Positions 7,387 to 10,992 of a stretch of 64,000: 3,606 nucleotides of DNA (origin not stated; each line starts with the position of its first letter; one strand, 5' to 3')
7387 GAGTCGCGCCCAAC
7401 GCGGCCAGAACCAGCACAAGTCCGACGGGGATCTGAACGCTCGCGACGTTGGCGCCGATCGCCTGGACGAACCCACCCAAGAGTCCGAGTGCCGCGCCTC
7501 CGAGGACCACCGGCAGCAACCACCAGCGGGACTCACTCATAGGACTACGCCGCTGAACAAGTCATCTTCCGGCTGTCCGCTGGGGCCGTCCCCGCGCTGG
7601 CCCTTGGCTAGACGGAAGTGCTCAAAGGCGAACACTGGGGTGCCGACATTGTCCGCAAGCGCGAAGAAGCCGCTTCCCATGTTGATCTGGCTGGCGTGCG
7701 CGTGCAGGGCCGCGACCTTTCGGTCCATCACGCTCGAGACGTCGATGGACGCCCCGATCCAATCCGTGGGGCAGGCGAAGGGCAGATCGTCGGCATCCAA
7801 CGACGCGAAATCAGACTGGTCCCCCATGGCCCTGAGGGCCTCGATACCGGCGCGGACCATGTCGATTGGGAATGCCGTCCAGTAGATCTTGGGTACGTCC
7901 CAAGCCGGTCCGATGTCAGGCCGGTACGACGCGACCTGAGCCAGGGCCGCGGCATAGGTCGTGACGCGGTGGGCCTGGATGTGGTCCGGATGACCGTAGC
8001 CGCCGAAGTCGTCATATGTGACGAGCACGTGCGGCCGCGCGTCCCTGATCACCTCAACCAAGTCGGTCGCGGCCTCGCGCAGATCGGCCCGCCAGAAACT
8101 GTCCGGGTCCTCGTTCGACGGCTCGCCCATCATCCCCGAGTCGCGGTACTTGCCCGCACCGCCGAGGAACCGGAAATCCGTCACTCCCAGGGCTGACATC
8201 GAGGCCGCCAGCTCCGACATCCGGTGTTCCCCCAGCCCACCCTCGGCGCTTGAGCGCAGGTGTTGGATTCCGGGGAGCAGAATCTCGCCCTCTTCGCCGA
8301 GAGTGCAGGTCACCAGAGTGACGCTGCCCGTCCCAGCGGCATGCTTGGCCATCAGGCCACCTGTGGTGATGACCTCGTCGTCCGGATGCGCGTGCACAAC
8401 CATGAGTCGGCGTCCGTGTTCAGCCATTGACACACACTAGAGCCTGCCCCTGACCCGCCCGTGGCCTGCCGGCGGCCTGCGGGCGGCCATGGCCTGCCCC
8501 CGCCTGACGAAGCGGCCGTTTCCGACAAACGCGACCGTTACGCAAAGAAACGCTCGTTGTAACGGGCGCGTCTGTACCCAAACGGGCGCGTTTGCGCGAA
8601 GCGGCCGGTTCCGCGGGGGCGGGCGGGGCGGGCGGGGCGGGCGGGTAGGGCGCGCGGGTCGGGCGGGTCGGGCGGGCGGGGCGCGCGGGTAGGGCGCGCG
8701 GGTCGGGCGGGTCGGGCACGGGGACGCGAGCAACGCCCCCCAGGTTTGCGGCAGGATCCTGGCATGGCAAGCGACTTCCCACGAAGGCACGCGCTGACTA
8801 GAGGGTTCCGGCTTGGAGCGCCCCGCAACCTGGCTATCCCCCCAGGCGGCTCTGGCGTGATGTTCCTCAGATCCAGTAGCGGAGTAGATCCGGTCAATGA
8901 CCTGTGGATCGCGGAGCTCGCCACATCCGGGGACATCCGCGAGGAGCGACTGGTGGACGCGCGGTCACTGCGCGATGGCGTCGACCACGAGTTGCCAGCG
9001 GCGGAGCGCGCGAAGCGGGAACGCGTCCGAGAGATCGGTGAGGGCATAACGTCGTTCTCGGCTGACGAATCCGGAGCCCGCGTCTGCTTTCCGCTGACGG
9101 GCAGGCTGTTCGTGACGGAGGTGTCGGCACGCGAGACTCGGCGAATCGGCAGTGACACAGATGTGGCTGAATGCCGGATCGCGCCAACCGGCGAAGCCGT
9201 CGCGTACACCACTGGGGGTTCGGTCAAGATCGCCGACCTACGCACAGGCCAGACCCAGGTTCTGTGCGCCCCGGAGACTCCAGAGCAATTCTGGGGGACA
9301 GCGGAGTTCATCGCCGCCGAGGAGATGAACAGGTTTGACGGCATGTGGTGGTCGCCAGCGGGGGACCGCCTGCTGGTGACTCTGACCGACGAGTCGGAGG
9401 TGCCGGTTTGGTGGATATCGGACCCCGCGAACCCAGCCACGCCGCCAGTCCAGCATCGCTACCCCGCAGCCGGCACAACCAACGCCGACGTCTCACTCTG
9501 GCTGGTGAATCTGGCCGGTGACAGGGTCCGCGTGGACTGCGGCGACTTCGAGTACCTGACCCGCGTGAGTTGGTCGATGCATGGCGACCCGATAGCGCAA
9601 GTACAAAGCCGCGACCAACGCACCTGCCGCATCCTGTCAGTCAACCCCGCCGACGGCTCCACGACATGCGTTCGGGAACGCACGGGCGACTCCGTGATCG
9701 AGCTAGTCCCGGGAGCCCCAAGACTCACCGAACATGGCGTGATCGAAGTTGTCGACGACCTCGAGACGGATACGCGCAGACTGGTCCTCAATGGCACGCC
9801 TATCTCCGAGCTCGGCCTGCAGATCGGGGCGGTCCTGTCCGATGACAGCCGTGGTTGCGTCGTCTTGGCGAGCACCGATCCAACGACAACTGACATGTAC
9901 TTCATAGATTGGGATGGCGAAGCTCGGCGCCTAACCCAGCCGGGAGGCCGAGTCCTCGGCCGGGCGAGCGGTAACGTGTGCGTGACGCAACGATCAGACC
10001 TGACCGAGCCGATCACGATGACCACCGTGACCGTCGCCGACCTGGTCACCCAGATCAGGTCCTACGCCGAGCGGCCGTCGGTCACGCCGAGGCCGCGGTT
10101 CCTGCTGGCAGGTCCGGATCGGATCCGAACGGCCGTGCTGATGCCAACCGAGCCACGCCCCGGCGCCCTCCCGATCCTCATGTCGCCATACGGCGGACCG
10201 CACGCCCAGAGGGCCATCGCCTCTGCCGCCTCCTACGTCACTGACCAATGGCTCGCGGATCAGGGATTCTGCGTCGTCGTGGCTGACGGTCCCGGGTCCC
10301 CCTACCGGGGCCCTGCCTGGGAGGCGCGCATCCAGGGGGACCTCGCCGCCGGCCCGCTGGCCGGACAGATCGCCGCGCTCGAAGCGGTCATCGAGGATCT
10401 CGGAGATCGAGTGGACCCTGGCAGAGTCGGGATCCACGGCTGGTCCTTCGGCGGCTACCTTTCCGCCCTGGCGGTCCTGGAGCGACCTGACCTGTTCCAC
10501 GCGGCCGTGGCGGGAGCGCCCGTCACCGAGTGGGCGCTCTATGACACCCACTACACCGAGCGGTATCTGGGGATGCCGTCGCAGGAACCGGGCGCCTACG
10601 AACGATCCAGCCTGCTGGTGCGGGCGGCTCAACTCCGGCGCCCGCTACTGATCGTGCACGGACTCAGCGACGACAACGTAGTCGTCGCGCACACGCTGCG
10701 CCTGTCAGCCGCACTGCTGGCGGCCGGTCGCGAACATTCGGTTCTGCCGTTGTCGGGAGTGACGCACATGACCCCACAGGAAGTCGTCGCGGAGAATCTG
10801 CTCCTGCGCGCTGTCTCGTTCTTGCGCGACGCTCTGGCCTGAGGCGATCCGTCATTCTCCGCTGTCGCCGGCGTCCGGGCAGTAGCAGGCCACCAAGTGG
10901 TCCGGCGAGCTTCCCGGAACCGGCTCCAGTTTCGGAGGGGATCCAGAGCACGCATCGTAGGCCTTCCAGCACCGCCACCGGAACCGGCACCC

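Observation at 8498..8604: A structured ~105-bp intergenic repeat family occurs three times in 64 kb (copy A)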

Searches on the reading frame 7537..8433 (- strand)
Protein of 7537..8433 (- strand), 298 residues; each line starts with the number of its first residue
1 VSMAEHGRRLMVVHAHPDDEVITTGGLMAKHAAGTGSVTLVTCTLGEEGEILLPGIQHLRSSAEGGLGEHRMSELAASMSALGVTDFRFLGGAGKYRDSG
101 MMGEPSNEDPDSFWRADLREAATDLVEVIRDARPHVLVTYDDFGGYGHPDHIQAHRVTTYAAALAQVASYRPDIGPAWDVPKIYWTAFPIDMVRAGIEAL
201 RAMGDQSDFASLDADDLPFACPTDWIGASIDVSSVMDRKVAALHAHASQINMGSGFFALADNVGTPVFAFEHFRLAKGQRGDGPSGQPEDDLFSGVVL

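Call 16: search_protein_families(library=pfam, proteins=[window:7537-8433:-])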
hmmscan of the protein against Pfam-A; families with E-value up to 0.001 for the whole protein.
window:7537-8433:- (298 aa): 1 family
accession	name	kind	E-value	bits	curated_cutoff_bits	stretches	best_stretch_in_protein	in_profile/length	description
PF02585.22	PIG-L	-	7.2e-27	94.9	28.2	1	11-161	1-128/129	GlcNAc-PI de-N-acetylase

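Call 45: list_cluster_members(proteins=[window:7540-8433:-, window:7540-8427:-, window:7540-8403:-, window:8764-10839:+, window:34285-35628:+, window:34330-35628:+, window:55088-56614:+, window:56797-57240:-, window:56797-57195:-])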
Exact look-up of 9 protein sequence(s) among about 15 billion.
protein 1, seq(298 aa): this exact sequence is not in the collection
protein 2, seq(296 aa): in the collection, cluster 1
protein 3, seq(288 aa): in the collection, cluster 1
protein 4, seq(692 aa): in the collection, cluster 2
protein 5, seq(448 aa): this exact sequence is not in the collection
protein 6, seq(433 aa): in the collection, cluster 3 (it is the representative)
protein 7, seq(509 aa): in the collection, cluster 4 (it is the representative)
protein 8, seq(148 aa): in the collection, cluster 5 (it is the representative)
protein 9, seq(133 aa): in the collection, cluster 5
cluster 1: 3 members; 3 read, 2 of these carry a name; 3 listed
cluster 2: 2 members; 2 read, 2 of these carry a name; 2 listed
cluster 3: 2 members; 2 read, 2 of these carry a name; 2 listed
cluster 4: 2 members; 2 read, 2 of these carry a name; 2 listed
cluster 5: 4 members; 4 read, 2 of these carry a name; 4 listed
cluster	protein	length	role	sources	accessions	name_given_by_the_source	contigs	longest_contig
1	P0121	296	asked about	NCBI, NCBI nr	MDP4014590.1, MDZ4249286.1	MAG: N-acetyl-1-D-myo-inositol-2-amino-2-deoxy-alpha-D-glucopyranoside deacetylase ... | N-acetyl-1-D-myo-inositol-2-amino-2-deoxy-alpha-D-glucopyranoside deacetylase [Candidatus ...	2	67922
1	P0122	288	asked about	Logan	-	-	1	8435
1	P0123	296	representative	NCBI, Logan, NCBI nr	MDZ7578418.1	MAG: N-acetyl-1-D-myo-inositol-2-amino-2-deoxy-alpha-D-glucopyranoside deacetylase ... | N-acetyl-1-D-myo-inositol-2-amino-2-deoxy-alpha-D-glucopyranoside deacetylase [Candidatus ...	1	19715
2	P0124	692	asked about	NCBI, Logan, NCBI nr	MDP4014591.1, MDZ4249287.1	MAG: prolyl oligopeptidase family serine peptidase [Candidatus Nanopelagicales bacterium] | prolyl oligopeptidase family serine peptidase [Candidatus Nanopelagicales bacterium]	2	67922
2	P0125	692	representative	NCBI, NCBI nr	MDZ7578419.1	MAG: prolyl oligopeptidase family serine peptidase [Candidatus Nanopelagicales bacterium] | prolyl oligopeptidase family serine peptidase [Candidatus Nanopelagicales bacterium]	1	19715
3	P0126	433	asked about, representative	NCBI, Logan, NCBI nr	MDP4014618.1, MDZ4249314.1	MAG: DNA recombination protein RmuC [Candidatus Nanopelagicales bacterium] | DNA recombination protein RmuC [Candidatus Nanopelagicales bacterium]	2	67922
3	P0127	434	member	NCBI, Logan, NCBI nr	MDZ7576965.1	MAG: DNA recombination protein RmuC [Candidatus Nanopelagicales bacterium] | DNA recombination protein RmuC [Candidatus Nanopelagicales bacterium]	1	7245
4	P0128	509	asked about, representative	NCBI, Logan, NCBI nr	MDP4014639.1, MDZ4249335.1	MAG: ABC transporter permease [Candidatus Nanopelagicales bacterium] | ABC transporter permease [Candidatus Nanopelagicales bacterium]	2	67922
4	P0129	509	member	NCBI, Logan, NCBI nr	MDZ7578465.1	MAG: ABC transporter permease [Candidatus Nanopelagicales bacterium] | ABC transporter permease [Candidatus Nanopelagicales bacterium]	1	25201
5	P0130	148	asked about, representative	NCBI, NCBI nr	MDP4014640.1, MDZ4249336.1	MAG: DUF2752 domain-containing protein [Candidatus Nanopelagicales bacterium] | DUF2752 domain-containing protein [Candidatus Nanopelagicales bacterium]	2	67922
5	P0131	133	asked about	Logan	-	-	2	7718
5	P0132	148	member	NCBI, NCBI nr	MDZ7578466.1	MAG: DUF2752 domain-containing protein [Candidatus Nanopelagicales bacterium] | DUF2752 domain-containing protein [Candidatus Nanopelagicales bacterium]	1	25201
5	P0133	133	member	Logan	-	-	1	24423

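Call 46: find_encoding_contigs(protein=P0123, flank=10000, max_places=6)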
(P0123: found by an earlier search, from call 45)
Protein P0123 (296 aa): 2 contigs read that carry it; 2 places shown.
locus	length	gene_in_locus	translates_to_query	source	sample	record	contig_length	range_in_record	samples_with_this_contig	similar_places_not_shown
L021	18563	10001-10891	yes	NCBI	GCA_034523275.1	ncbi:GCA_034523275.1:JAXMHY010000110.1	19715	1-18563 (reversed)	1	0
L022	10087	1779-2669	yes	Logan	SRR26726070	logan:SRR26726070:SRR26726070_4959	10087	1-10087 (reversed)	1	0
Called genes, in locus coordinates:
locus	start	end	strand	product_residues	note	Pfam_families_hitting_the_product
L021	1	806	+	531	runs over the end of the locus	PF03460:NIR_SIR_ferr, PF01077:NIR_SIR, PF03460:NIR_SIR_ferr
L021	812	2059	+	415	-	PF12838:Fer4_7 (faint), PF00037:Fer4 (weak), PF12837:Fer4_6 (weak), PF13187:Fer4_9 (weak), PF13237:Fer4_10, PF14697:Fer4_21, PF04422:FrhB_FdhB_N, PF04432:FrhB_FdhB_C, +1 more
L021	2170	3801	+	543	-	PF00496:SBP_bac_5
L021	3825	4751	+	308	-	PF19300:BPD_transp_1_N, PF00528:BPD_transp_1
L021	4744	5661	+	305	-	PF00528:BPD_transp_1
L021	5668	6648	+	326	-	PF00005:ABC_tran, PF08352:oligo_HPY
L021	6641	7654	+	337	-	PF00005:ABC_tran, PF08352:oligo_HPY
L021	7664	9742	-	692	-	PF00930:DPPIV_N, PF00561:Abhydrolase_1 (faint), PF02129:Peptidase_S15, PF00326:Peptidase_S9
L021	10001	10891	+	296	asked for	PF02585:PIG-L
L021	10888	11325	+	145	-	PF19608:DUF6113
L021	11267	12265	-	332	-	PF24553:Rv0428c_C, PF00583:Acetyltransf_1, PF13673:Acetyltransf_10, PF13508:Acetyltransf_7, PF08445:FR47 (weak)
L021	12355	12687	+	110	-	PF12797:Fer4_2 (faint), PF13237:Fer4_10 (faint), PF12838:Fer4_7 (weak), PF13484:Fer4_16 (faint), PF12800:Fer4_4 (faint), PF00037:Fer4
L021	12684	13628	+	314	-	PF00800:PDT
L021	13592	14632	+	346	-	PF02153:PDH_N, PF20463:PDH_C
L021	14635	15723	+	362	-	PF00155:Aminotran_1_2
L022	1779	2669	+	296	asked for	PF02585:PIG-L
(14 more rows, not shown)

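Call 48: find_encoding_contigs(protein=P0127, flank=10000, max_places=6)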
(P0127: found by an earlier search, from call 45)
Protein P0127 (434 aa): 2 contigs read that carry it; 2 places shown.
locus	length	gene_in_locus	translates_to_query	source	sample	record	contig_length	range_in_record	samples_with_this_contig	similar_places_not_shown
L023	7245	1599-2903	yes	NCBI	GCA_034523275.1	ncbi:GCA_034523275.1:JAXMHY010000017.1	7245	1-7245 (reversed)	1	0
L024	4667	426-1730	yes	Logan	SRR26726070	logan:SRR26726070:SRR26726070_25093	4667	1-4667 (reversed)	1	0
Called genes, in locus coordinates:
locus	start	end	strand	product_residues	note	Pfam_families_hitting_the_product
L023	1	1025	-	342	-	PF01926:MMR_HSR1, PF02421:FeoB_N (weak), PF06071:YchF-GTPase_C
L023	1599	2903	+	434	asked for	PF02646:RmuC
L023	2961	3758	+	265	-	-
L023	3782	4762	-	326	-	PF02401:LYTB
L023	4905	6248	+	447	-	PF13742:tRNA_anti_2, PF02601:Exonuc_VII_L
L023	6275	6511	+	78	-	PF02609:Exonuc_VII_S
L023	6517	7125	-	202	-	PF14030:DUF4245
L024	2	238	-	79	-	?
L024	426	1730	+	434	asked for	PF02646:RmuC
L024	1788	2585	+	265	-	-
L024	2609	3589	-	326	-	PF02401:LYTB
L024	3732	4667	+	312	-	?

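Call 49: find_encoding_contigs(protein=P0129, flank=10000, max_places=6)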
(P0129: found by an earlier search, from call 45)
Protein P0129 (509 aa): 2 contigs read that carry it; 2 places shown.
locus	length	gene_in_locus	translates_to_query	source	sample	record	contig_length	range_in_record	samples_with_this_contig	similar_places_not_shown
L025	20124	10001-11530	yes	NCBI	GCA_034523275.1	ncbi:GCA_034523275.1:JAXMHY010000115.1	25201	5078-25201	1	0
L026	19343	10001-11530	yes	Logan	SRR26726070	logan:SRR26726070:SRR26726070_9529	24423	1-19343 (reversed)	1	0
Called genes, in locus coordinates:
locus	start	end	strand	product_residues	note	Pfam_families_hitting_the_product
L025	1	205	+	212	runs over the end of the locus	PF03006:HlyIII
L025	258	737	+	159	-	PF03449:GreA_GreB_N, PF01272:GreA_GreB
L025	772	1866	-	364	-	PF01553:Acyltransferase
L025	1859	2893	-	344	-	PF01073:3Beta_HSD (weak), PF01370:Epimerase, PF16363:GDP_Man_Dehyd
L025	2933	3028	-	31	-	PF08213:COX24_C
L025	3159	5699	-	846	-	PF12704:MacB_PCD, PF02687:FtsX, PF12704:MacB_PCD, PF02687:FtsX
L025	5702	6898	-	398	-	PF00850:Hist_deacetyl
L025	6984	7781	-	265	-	PF03446:NAD_binding_2 (faint), PF03807:F420_oxidored, PF14748:P5CR_dimer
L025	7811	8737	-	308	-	PF01619:Pro_dh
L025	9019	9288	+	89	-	-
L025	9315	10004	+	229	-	PF00005:ABC_tran, PF13304:AAA_21 (faint)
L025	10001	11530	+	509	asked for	PF01061:ABC2_membrane (weak), PF12698:ABC2_membrane_3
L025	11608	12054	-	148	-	PF10825:DUF2752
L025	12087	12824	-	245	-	PF01061:ABC2_membrane, PF12679:ABC2_membrane_2 (weak), PF12698:ABC2_membrane_3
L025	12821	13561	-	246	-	PF00005:ABC_tran, PF13304:AAA_21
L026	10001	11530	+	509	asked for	PF01061:ABC2_membrane (weak), PF12698:ABC2_membrane_3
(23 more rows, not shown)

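Call 94: find_encoding_contigs(protein=P0124, flank=3000, max_places=8)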
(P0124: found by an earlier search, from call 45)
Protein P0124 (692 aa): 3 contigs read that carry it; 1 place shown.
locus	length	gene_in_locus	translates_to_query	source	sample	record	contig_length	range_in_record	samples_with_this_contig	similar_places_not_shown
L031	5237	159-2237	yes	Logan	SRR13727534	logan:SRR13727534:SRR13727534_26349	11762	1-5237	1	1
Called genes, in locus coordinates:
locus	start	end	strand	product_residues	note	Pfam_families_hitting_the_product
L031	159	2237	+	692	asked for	PF00930:DPPIV_N, PF02129:Peptidase_S15, PF00561:Abhydrolase_1 (faint), PF00326:Peptidase_S9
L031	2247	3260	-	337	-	PF00005:ABC_tran, PF08352:oligo_HPY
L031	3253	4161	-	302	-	PF00005:ABC_tran, PF08352:oligo_HPY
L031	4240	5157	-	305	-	PF00528:BPD_transp_1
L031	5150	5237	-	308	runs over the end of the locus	PF19300:BPD_transp_1_N, PF00528:BPD_transp_1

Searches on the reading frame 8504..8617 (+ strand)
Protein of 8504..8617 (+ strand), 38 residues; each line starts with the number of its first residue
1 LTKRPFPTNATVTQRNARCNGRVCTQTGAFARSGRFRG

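Call 51: search_protein_representatives(alignment_id=A4)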
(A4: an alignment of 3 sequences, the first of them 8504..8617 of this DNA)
Query: 3 sequences, 38 profile positions. Proteins with E-value up to 0.001 (for the whole library): 0; up to 1e-10: 0; up to 1e-30: 0. The best 0 are listed.

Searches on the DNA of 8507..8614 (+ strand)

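Call 77: build_rna_model(alignment_id=A9)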
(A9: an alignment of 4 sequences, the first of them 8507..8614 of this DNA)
Model R1 built from alignment A9 (4 sequences, 109 columns); structure: RNAalifold consensus.
model positions 108; base pairs 33; branch points 0; effective number of sequences 0.92; information 0.591 bits per position. Calibrated on 0.2 Mb of random sequence (short: E-values are rough).
structure used (alignment columns):
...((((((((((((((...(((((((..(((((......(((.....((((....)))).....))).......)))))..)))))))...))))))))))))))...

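Call 78: search_with_rna_model(model_id=R1, sources=[window, L014, L018, L019, L021, L023, L025, L029, L027, L030, L016, L017, L015], max_evalue=10)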
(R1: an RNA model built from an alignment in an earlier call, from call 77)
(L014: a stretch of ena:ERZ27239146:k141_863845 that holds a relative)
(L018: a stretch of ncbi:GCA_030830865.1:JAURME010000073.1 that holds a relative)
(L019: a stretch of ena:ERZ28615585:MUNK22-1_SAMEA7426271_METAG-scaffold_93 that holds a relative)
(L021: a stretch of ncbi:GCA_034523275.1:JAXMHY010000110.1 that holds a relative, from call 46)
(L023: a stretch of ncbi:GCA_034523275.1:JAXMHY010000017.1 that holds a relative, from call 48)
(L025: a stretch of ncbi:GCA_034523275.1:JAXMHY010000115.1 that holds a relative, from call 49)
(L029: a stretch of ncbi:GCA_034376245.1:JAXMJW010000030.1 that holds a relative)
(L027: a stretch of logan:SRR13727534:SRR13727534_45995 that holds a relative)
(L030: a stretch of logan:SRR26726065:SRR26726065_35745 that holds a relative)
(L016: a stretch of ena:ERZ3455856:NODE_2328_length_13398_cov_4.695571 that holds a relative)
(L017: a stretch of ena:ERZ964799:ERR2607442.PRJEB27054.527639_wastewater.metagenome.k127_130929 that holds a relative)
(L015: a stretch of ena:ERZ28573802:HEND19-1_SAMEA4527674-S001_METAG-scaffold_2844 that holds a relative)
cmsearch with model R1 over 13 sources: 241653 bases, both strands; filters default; matches with E-value up to 10: 16.
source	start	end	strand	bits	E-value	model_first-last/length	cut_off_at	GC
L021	9825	9932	-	127.7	3.4e-24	1-108/108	no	0.61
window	8507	8614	+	126.3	6.8e-24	1-108/108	no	0.63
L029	2270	2377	-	126.3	6.8e-24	1-108/108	no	0.63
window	56650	56757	+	118.9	2.6e-22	1-108/108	no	0.6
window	34158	34263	-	113.8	3.1e-21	1-108/108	no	0.59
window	34159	34264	+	66.9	2.4e-11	1-108/108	no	0.59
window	8506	8613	-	62.2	2.4e-10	1-108/108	no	0.63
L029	2271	2378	+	62.2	2.4e-10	1-108/108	no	0.63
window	56649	56756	-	61.5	3.3e-10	1-108/108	no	0.6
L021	9826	9933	+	57.8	2e-09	1-108/108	no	0.61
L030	1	32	-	22.9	0.047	1-32/108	3'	0.62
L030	1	33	+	17.6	0.61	76-108/108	5'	0.64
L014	9800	9824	-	12.5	7.4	1-108/108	no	0.88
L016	1623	1647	-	12.5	7.4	1-108/108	no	0.88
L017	1640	1664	-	12.5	7.4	1-108/108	no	0.88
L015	4743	4767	-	12.5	7.4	1-108/108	no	0.88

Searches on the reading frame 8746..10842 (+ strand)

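Call 16: search_protein_families(library=pfam, proteins=[window:8746-10842:+])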
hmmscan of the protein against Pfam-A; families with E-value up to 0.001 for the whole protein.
window:8746-10842:+ (698 aa): 5 families
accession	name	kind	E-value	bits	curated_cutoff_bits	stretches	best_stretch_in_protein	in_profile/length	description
PF00326.27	Peptidase_S9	-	3.9e-42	144.6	22.6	1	501-697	8-210/213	Prolyl oligopeptidase family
PF00930.27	DPPIV_N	-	3.7e-30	105.3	22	1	116-315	20-231/354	Dipeptidyl peptidase IV (DPP IV) N-terminal region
PF02129.25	Peptidase_S15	-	1.3e-11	45.1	23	1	458-604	3-139/262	X-Pro dipeptidyl-peptidase (S15 family)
PF00561.26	Abhydrolase_1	-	2.3e-07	31.2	25.8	1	503-592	23-102/245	alpha/beta hydrolase fold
PF01738.24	DLH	-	0.00039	20.5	21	0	499-674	33-186/217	Dienelactone hydrolase family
